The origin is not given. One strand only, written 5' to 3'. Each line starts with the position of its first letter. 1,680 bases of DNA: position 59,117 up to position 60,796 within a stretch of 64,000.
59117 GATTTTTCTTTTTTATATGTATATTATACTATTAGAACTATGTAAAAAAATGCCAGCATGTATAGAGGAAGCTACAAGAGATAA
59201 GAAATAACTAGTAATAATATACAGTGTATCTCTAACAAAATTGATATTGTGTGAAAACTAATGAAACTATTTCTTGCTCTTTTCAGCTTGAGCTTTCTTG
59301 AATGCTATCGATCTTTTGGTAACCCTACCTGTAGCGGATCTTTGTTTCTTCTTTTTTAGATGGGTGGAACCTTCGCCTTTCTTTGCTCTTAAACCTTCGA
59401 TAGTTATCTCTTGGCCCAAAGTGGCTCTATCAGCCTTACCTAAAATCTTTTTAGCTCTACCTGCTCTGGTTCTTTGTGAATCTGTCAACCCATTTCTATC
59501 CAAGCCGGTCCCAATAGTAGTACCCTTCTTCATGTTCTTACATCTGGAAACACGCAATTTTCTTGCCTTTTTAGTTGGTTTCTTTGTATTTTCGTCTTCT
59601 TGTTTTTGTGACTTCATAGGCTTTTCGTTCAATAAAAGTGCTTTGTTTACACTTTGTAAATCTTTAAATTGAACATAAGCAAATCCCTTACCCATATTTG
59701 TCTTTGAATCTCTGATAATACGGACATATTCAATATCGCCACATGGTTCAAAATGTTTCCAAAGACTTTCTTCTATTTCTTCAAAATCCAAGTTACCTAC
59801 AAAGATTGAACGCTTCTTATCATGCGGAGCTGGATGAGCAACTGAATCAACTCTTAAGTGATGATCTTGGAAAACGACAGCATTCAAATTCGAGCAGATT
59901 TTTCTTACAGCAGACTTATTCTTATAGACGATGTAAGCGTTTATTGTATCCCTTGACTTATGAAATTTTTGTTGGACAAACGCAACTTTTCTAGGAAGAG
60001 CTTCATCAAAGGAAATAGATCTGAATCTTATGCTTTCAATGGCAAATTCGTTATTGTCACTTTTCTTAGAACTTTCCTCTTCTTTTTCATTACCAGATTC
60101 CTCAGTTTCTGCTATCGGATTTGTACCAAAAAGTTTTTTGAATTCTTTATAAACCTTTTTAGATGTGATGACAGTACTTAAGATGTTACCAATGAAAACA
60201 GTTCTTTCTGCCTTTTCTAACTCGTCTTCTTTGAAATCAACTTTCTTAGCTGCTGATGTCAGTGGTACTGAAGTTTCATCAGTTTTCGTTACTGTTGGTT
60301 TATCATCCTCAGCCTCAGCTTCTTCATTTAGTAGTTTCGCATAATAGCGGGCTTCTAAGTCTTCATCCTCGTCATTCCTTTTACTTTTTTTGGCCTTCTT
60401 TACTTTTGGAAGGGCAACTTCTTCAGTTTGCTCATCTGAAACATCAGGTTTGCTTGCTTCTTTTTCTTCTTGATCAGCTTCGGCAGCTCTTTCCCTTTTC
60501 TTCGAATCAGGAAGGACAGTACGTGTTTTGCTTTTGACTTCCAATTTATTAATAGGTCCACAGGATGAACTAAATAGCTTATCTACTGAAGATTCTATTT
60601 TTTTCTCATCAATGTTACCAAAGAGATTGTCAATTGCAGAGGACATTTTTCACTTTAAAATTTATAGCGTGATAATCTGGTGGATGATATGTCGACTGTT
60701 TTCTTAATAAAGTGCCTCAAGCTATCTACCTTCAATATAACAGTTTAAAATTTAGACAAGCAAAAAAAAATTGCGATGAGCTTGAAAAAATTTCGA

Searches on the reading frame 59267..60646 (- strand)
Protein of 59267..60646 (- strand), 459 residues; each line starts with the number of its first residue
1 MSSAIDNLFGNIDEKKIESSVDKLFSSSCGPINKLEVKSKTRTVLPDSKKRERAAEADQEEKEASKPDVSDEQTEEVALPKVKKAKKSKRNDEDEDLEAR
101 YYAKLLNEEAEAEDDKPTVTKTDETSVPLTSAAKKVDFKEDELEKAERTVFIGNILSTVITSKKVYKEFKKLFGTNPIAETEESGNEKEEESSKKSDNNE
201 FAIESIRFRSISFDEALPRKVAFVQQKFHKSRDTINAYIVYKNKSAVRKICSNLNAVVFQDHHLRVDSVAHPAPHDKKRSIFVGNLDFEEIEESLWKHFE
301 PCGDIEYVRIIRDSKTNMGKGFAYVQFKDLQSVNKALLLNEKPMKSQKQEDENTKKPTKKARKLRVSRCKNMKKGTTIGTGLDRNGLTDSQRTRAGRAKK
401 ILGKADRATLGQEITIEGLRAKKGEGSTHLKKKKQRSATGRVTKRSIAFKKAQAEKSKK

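Call 11: find_homologous_proteins(query=window:59267-60646:-, max_evalue=1e-30)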
Query window:59267-60646:- (459 aa): 809 proteins with E <= 1e-30 among 8000 candidates; the best 120 are listed.
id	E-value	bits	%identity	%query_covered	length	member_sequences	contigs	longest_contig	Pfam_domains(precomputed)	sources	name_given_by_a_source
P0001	9.7e-289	975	100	100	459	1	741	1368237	PF00076.29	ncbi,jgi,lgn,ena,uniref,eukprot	ncbi:AQG_2a_G0049280.mRNA.1.CDS.1 [Saccharomyces cerevisiae]|uniref:Nucleolar protein 12 n=6 Tax=Sac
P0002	1.9e-288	974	100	100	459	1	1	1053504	PF00076.29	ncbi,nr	ncbi:CQS_1a_G0048620.mRNA.1.CDS.1 [Saccharomyces cerevisiae]|nr:CQS_1a_G0048620.mRNA.1.CDS.1 [Saccha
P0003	1.9e-288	974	100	100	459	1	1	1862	PF00076.29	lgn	-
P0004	2.0e-288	974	100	100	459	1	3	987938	PF00076.29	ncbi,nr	ncbi:CGH_3_HP_G0046200.mRNA.1.CDS.1 [Saccharomyces cerevisiae]|nr:CGH_3_HP_G0046200.mRNA.1.CDS.1 [Sa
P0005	2.3e-288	974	100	100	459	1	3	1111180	PF00076.29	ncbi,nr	ncbi:ASN_HP2_G0046710.mRNA.1.CDS.1 [Saccharomyces cerevisiae]|nr:BGN_3a_G0048670.mRNA.1.CDS.1 [Sacch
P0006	2.3e-288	974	100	100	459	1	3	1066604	PF00076.29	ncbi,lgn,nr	ncbi:CRE_collapsed_G0050030.mRNA.1.CDS.1 [Saccharomyces cerevisiae]|nr:CRE_HP_G0077890.mRNA.1.CDS.1 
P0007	2.4e-288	974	100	100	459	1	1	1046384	PF00076.29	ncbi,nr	ncbi:ATV_collapsed_G0049120.mRNA.1.CDS.1 [Saccharomyces cerevisiae]|nr:ATV_collapsed_G0049120.mRNA.1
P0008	2.7e-288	973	100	100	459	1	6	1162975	PF00076.29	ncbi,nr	ncbi:ANM_HP_G0054750.mRNA.1.CDS.1 [Saccharomyces cerevisiae]|nr:ANM_HP_G0178600.mRNA.1.CDS.1 [Saccha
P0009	2.8e-288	973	100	100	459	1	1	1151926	PF00076.29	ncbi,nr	ncbi:AMM_1a_G0048870.mRNA.1.CDS.1 [Saccharomyces cerevisiae]|nr:AMM_1a_G0048870.mRNA.1.CDS.1 [Saccha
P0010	2.8e-288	973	100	100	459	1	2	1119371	PF00076.29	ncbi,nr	ncbi:AIC_G0048510.mRNA.1.CDS.1 [Saccharomyces cerevisiae]|nr:Nop12p [Saccharomyces cerevisiae YJM270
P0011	2.8e-288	973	100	100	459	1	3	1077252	PF00076.29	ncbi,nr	ncbi:BAF_collapsed_G0050030.mRNA.1.CDS.1 [Saccharomyces cerevisiae]|nr:CFA_G0048690.mRNA.1.CDS.1 [Sa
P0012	3.2e-288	973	100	100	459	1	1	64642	PF00076.29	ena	-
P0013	3.5e-288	973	100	100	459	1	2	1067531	PF00076.29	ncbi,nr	ncbi:CHS_3a_G0048780.mRNA.1.CDS.1 [Saccharomyces cerevisiae]|nr:Nop12p [Saccharomyces cerevisiae YJM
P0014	3.7e-288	973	100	100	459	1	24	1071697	PF00076.29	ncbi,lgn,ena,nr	ncbi:AAR_G0048990.mRNA.1.CDS.1 [Saccharomyces cerevisiae]|nr:Nop12p [Saccharomyces cerevisiae YJM141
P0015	3.7e-288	973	100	100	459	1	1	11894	PF00076.29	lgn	-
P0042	3.7e-287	970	100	100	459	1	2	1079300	PF00076.29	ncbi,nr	ncbi:HN1_G0037280.mRNA.1.CDS.1 [Saccharomyces cerevisiae]|nr:HN1_G0037280.mRNA.1.CDS.1 [Saccharomyce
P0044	5.2e-287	969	100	100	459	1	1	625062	PF00076.29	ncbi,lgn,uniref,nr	ncbi:nucleolar protein [Saccharomyces cerevisiae YJM789]|uniref:Nucleolar protein 12 n=1 Tax=Sacchar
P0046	1.3e-286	968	99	100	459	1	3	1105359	PF00076.29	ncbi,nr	ncbi:CEI_1a_G0048290.mRNA.1.CDS.1 [Saccharomyces cerevisiae]|nr:EM14S01-3B_G0026540.mRNA.1.CDS.1 [Sa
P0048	2.4e-286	967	99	100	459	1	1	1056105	PF00076.29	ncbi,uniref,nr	ncbi:nucleolar protein 12 [Saccharomyces cerevisiae RM11-1a]|uniref:Nucleolar protein 12 n=1 Tax=Sac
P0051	1.7e-265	898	94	100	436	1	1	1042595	PF00076.29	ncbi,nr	ncbi:XXYS1_4_G0029060.mRNA.1.CDS.1 [Saccharomyces cerevisiae]|nr:XXYS1_4_G0029060.mRNA.1.CDS.1 [Sacc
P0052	8.8e-258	873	90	97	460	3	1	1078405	PF00076.29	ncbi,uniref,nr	ncbi:rRNA-processing protein NOP12 [Saccharomyces paradoxus]|uniref:Nucleolar protein 12 n=1 Tax=Sac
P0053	1.6e-242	823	85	100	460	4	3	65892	PF00076.29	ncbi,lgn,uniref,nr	ncbi:Nop12p [Saccharomyces cerevisiae x Saccharomyces kudriavzevii VIN7]|uniref:Nucleolar protein 12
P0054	4.6e-237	805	81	100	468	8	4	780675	PF00076.29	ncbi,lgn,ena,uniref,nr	ncbi:hypothetical protein N7582_005157 [Saccharomyces uvarum]|uniref:Nucleolar protein 12 n=1 Tax=Sa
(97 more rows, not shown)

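Call 12: find_encoding_contigs(protein=P0052, flank=3500, max_places=4)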
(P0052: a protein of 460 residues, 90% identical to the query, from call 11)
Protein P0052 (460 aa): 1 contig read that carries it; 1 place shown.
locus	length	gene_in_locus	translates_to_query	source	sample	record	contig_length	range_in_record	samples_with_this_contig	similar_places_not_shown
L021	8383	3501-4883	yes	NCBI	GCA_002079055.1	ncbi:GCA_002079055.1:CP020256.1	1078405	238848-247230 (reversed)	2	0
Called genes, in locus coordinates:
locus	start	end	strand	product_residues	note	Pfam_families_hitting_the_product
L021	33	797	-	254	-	PF10584:Proteasome_A_N, PF00227:Proteasome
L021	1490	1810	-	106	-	PF00428:Ribosomal_60s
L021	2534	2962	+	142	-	PF00203:Ribosomal_S19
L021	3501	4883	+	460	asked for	PF00076:RRM_1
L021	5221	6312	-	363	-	PF03372:Exo_endo_phos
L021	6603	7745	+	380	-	PF00730:HhH-GPD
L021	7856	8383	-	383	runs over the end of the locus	-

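Call 13: find_encoding_contigs(protein=P0053, flank=3500, max_places=4)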
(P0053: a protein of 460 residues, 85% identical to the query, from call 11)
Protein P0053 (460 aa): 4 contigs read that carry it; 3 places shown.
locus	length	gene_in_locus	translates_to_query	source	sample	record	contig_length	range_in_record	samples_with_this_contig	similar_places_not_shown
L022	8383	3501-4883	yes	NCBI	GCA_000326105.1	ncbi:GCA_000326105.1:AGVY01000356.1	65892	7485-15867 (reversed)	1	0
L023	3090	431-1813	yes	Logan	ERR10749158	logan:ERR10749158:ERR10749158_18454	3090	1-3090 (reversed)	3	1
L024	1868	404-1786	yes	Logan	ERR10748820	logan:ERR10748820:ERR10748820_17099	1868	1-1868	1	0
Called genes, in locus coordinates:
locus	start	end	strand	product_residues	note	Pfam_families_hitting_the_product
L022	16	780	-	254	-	PF10584:Proteasome_A_N, PF00227:Proteasome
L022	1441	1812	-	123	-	PF00428:Ribosomal_60s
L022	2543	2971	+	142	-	PF00203:Ribosomal_S19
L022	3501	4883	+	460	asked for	PF00076:RRM_1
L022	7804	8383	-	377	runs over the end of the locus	-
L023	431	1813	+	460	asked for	PF00076:RRM_1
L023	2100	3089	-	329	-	?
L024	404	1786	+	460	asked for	PF00076:RRM_1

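Call 14: find_encoding_contigs(protein=P0054, flank=3500, max_places=4)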
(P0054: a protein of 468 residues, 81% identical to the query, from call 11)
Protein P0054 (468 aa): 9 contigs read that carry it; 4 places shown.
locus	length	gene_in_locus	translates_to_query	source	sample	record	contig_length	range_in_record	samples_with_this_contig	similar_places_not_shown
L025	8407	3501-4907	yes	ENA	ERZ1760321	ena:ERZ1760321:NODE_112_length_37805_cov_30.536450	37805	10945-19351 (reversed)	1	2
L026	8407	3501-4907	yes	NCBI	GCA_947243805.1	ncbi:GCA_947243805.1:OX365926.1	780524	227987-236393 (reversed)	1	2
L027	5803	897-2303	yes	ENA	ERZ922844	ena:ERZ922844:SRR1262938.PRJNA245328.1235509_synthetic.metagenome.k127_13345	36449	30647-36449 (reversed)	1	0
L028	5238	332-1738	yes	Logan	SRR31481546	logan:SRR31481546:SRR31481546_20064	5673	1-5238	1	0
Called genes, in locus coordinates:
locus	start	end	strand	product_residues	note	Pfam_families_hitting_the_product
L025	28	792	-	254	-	PF10584:Proteasome_A_N, PF00227:Proteasome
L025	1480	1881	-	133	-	PF00428:Ribosomal_60s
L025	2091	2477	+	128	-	-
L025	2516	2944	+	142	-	PF00203:Ribosomal_S19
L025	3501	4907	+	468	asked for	PF00076:RRM_1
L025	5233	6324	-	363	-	PF03372:Exo_endo_phos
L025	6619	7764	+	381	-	PF00730:HhH-GPD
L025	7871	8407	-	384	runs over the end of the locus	-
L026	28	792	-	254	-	PF10584:Proteasome_A_N, PF00227:Proteasome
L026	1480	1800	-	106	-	PF00428:Ribosomal_60s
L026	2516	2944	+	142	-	PF00203:Ribosomal_S19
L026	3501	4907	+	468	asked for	PF00076:RRM_1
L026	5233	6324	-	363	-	PF03372:Exo_endo_phos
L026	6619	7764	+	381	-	PF00730:HhH-GPD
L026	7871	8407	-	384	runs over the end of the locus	-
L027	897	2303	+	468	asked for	PF00076:RRM_1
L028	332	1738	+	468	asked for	PF00076:RRM_1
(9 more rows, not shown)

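Call 15: find_encoding_contigs(protein=P0051, flank=3500, max_places=2)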
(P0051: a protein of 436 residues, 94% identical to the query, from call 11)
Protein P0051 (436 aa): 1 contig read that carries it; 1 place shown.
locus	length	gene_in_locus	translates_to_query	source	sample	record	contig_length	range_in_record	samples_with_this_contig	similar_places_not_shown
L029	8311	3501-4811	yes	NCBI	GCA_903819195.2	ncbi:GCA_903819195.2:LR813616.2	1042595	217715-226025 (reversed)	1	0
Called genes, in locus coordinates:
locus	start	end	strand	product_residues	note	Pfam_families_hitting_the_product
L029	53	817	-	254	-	PF10584:Proteasome_A_N, PF00227:Proteasome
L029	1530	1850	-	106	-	PF00428:Ribosomal_60s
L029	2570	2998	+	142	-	PF00203:Ribosomal_S19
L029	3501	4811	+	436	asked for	PF00076:RRM_1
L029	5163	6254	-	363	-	PF03372:Exo_endo_phos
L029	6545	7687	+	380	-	PF00730:HhH-GPD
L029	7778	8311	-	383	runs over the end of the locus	-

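Call 31: list_cluster_members(proteins=[P0052, P0053, P0054])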
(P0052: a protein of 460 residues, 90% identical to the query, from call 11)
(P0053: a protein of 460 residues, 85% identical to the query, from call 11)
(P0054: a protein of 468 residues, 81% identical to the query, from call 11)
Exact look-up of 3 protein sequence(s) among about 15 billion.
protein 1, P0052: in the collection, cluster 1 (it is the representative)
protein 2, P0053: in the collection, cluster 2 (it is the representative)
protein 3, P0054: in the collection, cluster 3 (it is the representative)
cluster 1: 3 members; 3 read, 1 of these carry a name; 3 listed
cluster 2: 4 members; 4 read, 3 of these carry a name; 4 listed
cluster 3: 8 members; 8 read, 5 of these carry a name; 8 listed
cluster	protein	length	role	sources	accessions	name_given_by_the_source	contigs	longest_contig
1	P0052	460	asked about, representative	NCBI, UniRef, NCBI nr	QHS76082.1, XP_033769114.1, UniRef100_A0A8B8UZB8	rRNA-processing protein NOP12 [Saccharomyces paradoxus] | Nucleolar protein 12 n=1 Tax=Saccharomyces paradoxus TaxID=27291 RepID=A0A8B8UZB8_SACPA | Nop12 [Saccharomyces paradoxus]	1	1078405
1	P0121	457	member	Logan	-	-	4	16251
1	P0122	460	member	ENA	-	-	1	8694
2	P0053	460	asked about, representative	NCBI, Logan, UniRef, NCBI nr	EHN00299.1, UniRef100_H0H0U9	Nop12p [Saccharomyces cerevisiae x Saccharomyces kudriavzevii VIN7] | Nucleolar protein 12 n=1 Tax=Saccharomyces cerevisiae x Saccharomyces kudriavzevii ...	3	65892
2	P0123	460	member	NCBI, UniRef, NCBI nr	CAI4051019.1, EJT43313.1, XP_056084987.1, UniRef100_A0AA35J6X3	rRNA-processing protein NOP12 SKDI_15G1180 [Saccharomyces kudriavzevii IFO 1802] | Uncharacterized protein n=2 Tax=Saccharomyces kudriavzevii (strain ATCC MYA-4449 / AS ... | uncharacterized protein SKDI_15G1180 [Saccharomyces kudriavzevii IFO 1802]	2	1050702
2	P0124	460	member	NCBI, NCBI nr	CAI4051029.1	hypothetical protein SKDZ_15G1160 [Saccharomyces kudriavzevii ZP591]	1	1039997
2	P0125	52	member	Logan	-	-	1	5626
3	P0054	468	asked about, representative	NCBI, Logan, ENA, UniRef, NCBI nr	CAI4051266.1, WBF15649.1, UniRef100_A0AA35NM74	hypothetical protein N7582_005157 [Saccharomyces uvarum] | Nucleolar protein 12 n=1 Tax=Saccharomyces uvarum TaxID=230603 RepID=A0AA35NM74_SACUV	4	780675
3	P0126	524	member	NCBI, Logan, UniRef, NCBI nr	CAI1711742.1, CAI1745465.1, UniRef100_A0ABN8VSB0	hypothetical protein SEUBUCD646_0O01220 [Saccharomyces eubayanus] | Nucleolar protein 12 n=2 Tax=Saccharomyces TaxID=4930 RepID=A0ABN8VSB0_SACEU | hypothetical protein SEUBUCD650_0O01230 [Saccharomyces eubayanus]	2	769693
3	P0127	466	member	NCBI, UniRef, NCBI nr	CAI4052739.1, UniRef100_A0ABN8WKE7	hypothetical protein SUVZ_15G1130 [Saccharomyces uvarum] | Nucleolar protein 12 n=1 Tax=Saccharomyces uvarum TaxID=230603 RepID=A0ABN8WKE7_SACUV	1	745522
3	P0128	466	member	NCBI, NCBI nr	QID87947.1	Nucleolar protein 12 [Saccharomyces pastorianus]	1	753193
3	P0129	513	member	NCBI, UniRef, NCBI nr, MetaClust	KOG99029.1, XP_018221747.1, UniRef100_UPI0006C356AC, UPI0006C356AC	rRNA-processing protein NOP12 [Saccharomyces eubayanus] | rRNA-processing protein NOP12 n=1 Tax=Saccharomyces eubayanus TaxID=1080349 ... | NOP12-like protein [Saccharomyces eubayanus]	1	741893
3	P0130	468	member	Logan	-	-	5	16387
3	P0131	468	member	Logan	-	-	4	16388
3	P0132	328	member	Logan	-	-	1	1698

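Call 32: find_encoding_contigs(protein=P0121, flank=3500, max_places=3)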
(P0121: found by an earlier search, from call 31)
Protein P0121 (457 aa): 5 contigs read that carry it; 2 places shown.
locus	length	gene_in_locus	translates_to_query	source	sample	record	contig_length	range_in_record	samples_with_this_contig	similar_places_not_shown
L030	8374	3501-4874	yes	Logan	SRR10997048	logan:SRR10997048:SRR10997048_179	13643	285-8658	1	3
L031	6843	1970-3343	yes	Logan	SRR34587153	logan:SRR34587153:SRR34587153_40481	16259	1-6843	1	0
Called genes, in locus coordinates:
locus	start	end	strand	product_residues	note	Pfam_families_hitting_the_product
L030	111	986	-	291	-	-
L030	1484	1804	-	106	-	PF00428:Ribosomal_60s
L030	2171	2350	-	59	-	-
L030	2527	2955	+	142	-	PF00203:Ribosomal_S19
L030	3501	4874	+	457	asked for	PF00076:RRM_1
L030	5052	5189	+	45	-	-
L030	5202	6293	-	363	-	PF03372:Exo_endo_phos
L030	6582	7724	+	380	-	PF00730:HhH-GPD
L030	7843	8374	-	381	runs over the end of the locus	-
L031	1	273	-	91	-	?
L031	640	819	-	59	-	-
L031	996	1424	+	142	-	PF00203:Ribosomal_S19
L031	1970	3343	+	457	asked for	PF00076:RRM_1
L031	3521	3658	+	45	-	-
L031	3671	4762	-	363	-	PF03372:Exo_endo_phos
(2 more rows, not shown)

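Call 33: find_encoding_contigs(protein=P0126, flank=3500, max_places=2)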
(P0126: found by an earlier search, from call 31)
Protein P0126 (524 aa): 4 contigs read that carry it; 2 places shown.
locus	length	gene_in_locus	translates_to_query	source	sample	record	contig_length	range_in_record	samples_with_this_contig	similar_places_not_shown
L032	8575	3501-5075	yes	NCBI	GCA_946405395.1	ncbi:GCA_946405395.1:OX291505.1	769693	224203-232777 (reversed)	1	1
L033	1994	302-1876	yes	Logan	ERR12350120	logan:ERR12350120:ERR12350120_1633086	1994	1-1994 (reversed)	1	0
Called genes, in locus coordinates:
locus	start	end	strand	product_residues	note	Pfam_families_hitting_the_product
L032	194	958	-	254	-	PF10584:Proteasome_A_N, PF00227:Proteasome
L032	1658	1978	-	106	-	PF00428:Ribosomal_60s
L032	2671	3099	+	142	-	PF00203:Ribosomal_S19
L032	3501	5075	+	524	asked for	PF00076:RRM_1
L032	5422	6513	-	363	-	PF03372:Exo_endo_phos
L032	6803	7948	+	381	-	PF00730:HhH-GPD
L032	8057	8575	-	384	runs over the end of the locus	-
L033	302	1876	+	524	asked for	PF00076:RRM_1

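Call 35: find_encoding_contigs(protein=P0046, flank=3500, max_places=4)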
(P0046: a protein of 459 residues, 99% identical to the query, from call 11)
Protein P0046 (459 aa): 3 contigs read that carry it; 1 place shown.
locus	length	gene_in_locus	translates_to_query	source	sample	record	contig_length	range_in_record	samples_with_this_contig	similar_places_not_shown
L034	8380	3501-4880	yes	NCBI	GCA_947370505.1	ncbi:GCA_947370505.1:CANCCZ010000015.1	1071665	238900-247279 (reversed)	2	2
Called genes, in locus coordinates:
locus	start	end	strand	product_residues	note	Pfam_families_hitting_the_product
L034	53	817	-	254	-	PF10584:Proteasome_A_N, PF00227:Proteasome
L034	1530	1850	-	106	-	PF00428:Ribosomal_60s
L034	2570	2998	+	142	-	PF00203:Ribosomal_S19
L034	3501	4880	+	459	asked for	PF00076:RRM_1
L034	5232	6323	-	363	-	PF03372:Exo_endo_phos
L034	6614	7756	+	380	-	PF00730:HhH-GPD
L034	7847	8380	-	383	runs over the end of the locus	-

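Call 36: find_encoding_contigs(protein=P0042, flank=3500, max_places=4)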
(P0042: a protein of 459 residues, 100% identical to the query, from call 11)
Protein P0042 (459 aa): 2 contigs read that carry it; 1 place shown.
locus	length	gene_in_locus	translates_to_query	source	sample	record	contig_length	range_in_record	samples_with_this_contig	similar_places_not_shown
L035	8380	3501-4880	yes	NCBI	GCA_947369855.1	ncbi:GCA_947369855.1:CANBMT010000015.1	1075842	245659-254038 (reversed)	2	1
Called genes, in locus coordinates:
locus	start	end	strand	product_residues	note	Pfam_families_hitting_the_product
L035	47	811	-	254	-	PF10584:Proteasome_A_N, PF00227:Proteasome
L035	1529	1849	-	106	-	PF00428:Ribosomal_60s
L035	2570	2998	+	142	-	PF00203:Ribosomal_S19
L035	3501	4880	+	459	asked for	PF00076:RRM_1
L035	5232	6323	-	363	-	PF03372:Exo_endo_phos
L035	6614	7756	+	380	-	PF00730:HhH-GPD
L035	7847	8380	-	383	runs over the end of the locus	-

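Call 59: find_encoding_contigs(protein=P0048, flank=2500, max_places=2)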
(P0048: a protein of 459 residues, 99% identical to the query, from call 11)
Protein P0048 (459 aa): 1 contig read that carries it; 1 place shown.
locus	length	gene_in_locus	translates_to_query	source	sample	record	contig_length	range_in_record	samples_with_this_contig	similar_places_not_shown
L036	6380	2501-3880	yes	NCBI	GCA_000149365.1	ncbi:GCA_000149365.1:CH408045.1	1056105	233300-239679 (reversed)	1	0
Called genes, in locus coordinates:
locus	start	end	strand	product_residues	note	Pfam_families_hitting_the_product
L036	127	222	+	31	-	-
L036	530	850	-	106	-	PF00428:Ribosomal_60s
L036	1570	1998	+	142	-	PF00203:Ribosomal_S19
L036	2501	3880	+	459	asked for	PF00076:RRM_1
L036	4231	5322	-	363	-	PF03372:Exo_endo_phos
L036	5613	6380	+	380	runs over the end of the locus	PF00730:HhH-GPD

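Call 60: find_encoding_contigs(protein=P0044, flank=2500, max_places=2)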
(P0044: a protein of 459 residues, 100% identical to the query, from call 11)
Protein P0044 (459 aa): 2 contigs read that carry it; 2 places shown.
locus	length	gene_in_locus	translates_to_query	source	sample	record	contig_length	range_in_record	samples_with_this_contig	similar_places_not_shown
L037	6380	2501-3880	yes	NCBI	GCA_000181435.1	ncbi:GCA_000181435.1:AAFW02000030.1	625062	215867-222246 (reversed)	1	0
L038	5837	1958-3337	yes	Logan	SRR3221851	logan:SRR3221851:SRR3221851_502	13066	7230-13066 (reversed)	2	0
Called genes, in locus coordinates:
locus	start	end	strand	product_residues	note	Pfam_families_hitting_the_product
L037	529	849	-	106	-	PF00428:Ribosomal_60s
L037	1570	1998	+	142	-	PF00203:Ribosomal_S19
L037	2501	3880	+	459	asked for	PF00076:RRM_1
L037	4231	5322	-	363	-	PF03372:Exo_endo_phos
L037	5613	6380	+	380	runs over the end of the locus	PF00730:HhH-GPD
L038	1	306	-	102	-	?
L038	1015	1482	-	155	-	-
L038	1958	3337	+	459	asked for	PF00076:RRM_1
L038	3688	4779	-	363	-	PF03372:Exo_endo_phos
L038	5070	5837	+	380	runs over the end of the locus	PF00730:HhH-GPD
